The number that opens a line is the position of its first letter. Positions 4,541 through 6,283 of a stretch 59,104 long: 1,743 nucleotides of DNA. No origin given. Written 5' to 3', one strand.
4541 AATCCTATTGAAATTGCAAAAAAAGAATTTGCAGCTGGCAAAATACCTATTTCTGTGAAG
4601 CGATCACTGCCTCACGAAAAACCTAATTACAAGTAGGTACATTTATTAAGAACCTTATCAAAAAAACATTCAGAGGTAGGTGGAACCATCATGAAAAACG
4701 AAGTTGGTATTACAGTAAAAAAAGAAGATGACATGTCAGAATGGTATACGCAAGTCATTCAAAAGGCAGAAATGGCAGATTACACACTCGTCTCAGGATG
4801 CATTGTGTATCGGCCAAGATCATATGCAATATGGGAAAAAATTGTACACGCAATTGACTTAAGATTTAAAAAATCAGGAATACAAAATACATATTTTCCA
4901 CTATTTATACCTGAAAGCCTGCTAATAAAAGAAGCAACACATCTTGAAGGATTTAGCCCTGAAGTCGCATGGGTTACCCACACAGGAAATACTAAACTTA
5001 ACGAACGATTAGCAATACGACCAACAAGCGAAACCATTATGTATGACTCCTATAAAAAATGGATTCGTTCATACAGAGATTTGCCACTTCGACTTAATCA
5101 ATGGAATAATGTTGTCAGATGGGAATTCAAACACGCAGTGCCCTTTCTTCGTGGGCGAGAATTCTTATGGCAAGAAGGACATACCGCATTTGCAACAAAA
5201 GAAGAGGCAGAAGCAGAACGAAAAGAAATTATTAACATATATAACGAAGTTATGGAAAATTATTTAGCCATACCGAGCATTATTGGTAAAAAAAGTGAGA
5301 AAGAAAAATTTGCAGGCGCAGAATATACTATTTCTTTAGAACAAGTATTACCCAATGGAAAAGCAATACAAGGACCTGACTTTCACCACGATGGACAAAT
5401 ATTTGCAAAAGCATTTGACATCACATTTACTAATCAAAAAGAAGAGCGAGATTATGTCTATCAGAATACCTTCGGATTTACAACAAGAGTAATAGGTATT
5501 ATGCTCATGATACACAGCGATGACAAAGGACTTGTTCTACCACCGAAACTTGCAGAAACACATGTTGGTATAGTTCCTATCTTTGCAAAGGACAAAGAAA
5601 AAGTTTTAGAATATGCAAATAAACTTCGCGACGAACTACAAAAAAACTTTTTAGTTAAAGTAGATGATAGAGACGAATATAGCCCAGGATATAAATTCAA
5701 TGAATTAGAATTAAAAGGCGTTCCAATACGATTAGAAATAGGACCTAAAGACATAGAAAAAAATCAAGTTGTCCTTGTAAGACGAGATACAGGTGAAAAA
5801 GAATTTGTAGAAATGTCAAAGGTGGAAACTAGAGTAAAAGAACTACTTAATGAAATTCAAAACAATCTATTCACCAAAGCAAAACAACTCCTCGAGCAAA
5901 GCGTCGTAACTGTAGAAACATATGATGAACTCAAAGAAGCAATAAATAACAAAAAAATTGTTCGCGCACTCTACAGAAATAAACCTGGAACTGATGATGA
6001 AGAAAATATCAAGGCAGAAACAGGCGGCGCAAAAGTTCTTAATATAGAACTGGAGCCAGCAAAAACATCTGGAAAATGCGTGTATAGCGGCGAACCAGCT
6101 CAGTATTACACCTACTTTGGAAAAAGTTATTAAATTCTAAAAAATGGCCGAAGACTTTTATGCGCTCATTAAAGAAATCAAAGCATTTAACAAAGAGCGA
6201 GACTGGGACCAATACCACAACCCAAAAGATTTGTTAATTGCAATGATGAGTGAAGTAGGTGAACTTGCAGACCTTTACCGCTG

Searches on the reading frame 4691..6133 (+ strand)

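Call 82: search_protein_families(library=pfam, proteins=[window:4691-6133:+], max_evalue=0.00001)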
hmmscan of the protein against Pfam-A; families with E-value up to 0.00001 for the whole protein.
window:4691-6133:+ (480 aa): 3 families
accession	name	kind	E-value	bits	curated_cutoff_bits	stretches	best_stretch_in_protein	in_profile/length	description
PF03129.25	HGTP_anticodon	-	2e-21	76.4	21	1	292-384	2-93/94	Anticodon binding domain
PF00587.30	tRNA-synt_2b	-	7.2e-21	75.5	29.3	1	103-273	7-177/179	tRNA synthetase class II core domain (G, H, P, S and T)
PF09180.16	ProRS-C_1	-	4.6e-15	56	31.5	1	411-480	1-71/71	Prolyl-tRNA synthetase, C-terminal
